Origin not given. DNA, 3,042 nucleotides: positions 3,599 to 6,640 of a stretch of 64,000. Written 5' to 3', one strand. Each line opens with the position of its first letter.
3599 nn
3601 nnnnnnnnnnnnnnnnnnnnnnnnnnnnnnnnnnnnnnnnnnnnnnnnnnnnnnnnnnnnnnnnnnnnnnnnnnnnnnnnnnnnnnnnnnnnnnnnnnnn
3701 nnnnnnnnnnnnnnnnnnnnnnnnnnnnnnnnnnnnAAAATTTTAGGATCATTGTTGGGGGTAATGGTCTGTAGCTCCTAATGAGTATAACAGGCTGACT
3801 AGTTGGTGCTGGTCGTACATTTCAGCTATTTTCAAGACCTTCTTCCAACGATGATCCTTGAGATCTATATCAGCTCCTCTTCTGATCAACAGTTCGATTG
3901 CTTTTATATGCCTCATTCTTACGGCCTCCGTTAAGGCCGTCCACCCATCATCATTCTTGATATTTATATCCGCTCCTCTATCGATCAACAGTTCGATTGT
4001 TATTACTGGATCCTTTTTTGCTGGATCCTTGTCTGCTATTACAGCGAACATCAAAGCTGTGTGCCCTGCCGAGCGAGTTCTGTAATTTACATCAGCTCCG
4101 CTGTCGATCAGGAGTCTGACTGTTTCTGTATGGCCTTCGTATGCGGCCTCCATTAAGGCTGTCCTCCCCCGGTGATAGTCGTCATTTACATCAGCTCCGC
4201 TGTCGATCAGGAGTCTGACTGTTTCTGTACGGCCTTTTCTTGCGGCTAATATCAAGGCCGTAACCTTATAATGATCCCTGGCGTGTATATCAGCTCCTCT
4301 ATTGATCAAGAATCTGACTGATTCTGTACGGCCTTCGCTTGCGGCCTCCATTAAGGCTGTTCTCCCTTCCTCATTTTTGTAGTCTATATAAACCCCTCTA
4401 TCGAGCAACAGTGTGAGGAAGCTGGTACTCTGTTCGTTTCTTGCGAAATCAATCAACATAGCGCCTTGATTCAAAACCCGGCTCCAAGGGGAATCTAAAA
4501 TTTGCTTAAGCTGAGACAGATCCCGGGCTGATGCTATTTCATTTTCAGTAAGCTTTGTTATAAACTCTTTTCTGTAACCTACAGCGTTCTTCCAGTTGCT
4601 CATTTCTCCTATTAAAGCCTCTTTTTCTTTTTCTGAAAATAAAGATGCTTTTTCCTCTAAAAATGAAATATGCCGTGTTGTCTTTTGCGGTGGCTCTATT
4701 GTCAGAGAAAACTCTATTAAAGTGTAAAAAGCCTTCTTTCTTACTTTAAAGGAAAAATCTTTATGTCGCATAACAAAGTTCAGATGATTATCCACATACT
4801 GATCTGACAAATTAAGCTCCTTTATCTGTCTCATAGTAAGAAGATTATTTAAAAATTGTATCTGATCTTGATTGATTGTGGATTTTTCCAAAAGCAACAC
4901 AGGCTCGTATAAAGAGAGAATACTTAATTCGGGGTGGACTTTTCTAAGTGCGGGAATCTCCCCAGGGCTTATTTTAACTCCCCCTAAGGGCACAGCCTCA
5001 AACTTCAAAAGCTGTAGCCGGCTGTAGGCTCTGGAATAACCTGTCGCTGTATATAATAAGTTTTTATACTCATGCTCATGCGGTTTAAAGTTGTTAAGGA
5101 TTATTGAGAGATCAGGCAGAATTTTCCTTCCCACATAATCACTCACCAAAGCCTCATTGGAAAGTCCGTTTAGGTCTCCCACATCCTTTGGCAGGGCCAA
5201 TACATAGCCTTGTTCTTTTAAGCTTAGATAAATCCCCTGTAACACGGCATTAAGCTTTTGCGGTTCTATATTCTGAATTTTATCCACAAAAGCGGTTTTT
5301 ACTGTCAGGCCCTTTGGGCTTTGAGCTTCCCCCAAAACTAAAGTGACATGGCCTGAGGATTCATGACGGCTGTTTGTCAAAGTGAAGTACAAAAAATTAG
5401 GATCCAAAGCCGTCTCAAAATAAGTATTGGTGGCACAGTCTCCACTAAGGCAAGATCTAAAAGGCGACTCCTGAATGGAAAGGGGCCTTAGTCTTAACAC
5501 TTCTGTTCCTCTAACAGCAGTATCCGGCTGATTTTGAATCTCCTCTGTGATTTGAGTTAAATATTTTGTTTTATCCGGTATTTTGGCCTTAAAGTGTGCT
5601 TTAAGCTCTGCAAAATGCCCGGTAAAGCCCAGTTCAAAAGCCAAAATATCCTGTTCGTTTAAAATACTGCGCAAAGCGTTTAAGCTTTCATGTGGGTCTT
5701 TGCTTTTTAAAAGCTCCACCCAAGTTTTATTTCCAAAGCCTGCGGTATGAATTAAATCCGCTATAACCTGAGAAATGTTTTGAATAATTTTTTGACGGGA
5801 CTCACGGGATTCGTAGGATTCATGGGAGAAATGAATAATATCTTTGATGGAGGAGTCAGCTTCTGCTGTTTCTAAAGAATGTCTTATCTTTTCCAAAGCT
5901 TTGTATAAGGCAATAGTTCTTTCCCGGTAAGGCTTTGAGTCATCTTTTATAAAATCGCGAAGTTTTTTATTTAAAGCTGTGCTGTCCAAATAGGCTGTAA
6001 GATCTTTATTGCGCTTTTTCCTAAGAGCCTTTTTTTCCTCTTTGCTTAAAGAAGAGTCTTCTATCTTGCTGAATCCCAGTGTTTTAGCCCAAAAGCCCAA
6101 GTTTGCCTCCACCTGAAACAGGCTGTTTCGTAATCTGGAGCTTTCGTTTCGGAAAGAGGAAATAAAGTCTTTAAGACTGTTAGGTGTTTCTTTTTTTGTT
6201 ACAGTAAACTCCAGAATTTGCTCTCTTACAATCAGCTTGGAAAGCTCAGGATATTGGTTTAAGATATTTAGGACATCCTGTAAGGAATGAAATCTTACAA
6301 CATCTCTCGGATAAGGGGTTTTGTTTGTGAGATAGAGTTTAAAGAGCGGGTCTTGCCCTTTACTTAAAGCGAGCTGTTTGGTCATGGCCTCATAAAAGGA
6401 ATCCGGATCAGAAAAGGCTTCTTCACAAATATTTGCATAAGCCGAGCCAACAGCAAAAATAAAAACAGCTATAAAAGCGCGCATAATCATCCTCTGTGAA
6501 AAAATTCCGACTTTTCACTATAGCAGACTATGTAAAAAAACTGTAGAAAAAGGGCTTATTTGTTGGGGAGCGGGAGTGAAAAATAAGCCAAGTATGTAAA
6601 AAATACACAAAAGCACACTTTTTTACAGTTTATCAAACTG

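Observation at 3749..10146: Family of large secreted proteins with conserved Cys/His-containing N-domain and C-terminal ankyrin repeats; two copies in a recent tandem duplication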

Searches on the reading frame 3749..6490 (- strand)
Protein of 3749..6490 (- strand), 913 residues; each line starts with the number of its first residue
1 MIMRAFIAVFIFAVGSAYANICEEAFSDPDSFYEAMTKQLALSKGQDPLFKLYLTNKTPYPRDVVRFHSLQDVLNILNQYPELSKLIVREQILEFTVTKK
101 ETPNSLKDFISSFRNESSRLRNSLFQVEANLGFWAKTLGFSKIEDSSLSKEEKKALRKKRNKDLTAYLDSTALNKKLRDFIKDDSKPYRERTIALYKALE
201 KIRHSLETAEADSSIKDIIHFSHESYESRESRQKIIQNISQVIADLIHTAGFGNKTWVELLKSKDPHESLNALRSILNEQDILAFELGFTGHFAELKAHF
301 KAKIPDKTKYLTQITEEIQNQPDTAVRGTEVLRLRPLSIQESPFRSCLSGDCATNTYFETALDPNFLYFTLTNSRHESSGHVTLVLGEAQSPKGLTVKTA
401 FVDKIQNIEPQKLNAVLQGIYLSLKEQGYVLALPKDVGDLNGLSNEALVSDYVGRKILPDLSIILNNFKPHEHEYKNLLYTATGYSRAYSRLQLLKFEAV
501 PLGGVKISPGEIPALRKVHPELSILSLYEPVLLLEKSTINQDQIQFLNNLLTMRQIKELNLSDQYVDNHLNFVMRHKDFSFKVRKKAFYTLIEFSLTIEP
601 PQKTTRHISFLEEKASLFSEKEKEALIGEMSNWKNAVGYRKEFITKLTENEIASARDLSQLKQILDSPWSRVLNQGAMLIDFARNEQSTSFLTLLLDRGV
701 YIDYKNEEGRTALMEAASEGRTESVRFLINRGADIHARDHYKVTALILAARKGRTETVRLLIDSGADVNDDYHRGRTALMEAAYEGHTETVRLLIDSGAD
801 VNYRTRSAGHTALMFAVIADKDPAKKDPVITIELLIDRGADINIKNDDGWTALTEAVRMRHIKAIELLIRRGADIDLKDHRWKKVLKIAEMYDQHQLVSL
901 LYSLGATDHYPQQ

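Call 3: search_protein_families(library=pfam, proteins=[window:3749-6490:-], max_evalue=0.01)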
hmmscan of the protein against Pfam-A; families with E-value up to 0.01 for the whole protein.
window:3749-6490:- (913 aa): 7 families
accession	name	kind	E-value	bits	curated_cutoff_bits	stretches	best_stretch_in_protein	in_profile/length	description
PF12796.13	Ank_2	-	3e-66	220.4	27.3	6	683-770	5-88/90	Ankyrin repeats (3 copies)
PF00023.36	Ank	-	4.6e-42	140.1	21.1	5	775-805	2-32/33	Ankyrin repeat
PF13637.12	Ank_4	-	4.6e-34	116.1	22.7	5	714-762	2-50/50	Ankyrin repeats (many copies)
PF13606.12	Ank_3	-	4.4e-26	88.1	22.3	3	708-737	1-30/30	Ankyrin repeat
PF13857.12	Ank_5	-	7.5e-20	71.3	27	2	695-739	1-46/56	Ankyrin repeats (many copies)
PF23745.1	ANK_LRRK2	-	9.2e-06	26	27.5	0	778-871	34-115/130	LRRK2 ANK repeat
PF24521.3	Ank_KRIT1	-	0.00028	21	80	1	710-810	19-119/149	KRIT1 ankyrin-repeats domain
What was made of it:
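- Checked: (2) Par3 has only one clear and one or two degenerate ANK repeats, not 5-7 (call 3).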

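Call 16: search_protein_families(library=ncbifam, proteins=[window:3749-6490:-], max_evalue=0.1)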
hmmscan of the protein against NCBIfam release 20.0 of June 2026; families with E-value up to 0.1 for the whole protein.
window:3749-6490:- (913 aa): 11 families
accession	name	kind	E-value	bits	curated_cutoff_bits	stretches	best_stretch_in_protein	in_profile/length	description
NF043022.1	T4SS_AnkG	equivalog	3.9e-27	95.1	500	3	704-868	291-455/455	Dot/Icm T4SS effector AnkG/AnkZ/LegA7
NF043029.1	T4SS_AnkY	equivalog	3.9e-26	91.6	600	3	808-890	457-532/543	Dot/Icm T4SS effector AnkY/LegA9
NF041931.2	MzaA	equivalog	1.1e-18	67.4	800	3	692-763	18-89/726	MZA anti-phage system associated sigma-70 family RNA polymerase sigma factor MzaA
NF043023.1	T4SS_AnkH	equivalog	2.8e-18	65.9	600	2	719-822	9-111/467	Dot/Icm T4SS effector AnkH/LegA3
NF043024.1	T4SS_AnkI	equivalog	8.7e-17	61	550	2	777-870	243-338/439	Dot/Icm T4SS effector AnkI/LegAS4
NF043028.1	T4SS_AnkX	equivalog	2e-15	56.1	1400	2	745-889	551-692/938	Dot/Icm T4SS effector AnkN/AnkX/LegA8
NF043021.1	T4SS_AnkF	equivalog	2.8e-13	49.1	1000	2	673-742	583-652/917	Dot/Icm T4SS effector AnkF/LegA14/Ceg31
TIGR00870.1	trp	subfamily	1.6e-10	39.8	498.75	2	770-805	126-161/747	transient-receptor-potential calcium channel protein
NF043019.1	T4SS_AnkC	equivalog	2.7e-05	23.2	450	1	700-770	118-195/459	Dot/Icm T4SS effector AnkC/LegA12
NF041283.1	PrgP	equivalog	0.034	13.5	400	1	135-207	51-125/297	ParA superfamily DNA segregation protein PrgP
TIGR02015.1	BchY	equivalog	0.056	12.3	425.15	0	779-813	288-323/422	chlorophyllide a reductase subunit Y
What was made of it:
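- On Dot/Icm T4SS Ank effectors: Matches restricted to the ANK region, 23-95 bits vs cut-offs of 450-1400 (call 16)
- Closest known: Ank effectors of Legionella and Coxiella. Different: NCBIfam models match only the ANK part, at 50-95 bits against cut-offs of 450-1400 (call 16).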

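Call 53: list_cluster_members(proteins=[P0001, P0002, P0028, window:3749-6490:-])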
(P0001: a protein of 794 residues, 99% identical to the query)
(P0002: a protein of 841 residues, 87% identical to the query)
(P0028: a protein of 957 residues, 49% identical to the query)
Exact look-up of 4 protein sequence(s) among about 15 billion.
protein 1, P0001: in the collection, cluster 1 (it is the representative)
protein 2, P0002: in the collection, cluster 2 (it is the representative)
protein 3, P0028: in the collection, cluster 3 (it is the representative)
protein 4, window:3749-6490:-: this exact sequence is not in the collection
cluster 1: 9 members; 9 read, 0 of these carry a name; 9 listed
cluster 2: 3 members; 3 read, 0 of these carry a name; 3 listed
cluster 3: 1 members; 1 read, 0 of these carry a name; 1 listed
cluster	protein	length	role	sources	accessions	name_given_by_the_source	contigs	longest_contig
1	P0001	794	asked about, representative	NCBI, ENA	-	-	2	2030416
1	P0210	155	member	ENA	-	-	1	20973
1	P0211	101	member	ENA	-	-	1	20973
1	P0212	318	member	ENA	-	-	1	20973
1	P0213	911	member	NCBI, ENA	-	-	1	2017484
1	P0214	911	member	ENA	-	-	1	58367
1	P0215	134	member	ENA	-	-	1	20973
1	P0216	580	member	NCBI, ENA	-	-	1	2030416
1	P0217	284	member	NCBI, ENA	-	-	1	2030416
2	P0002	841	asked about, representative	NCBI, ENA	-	-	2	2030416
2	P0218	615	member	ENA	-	-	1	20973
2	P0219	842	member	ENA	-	-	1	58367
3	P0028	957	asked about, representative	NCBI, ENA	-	-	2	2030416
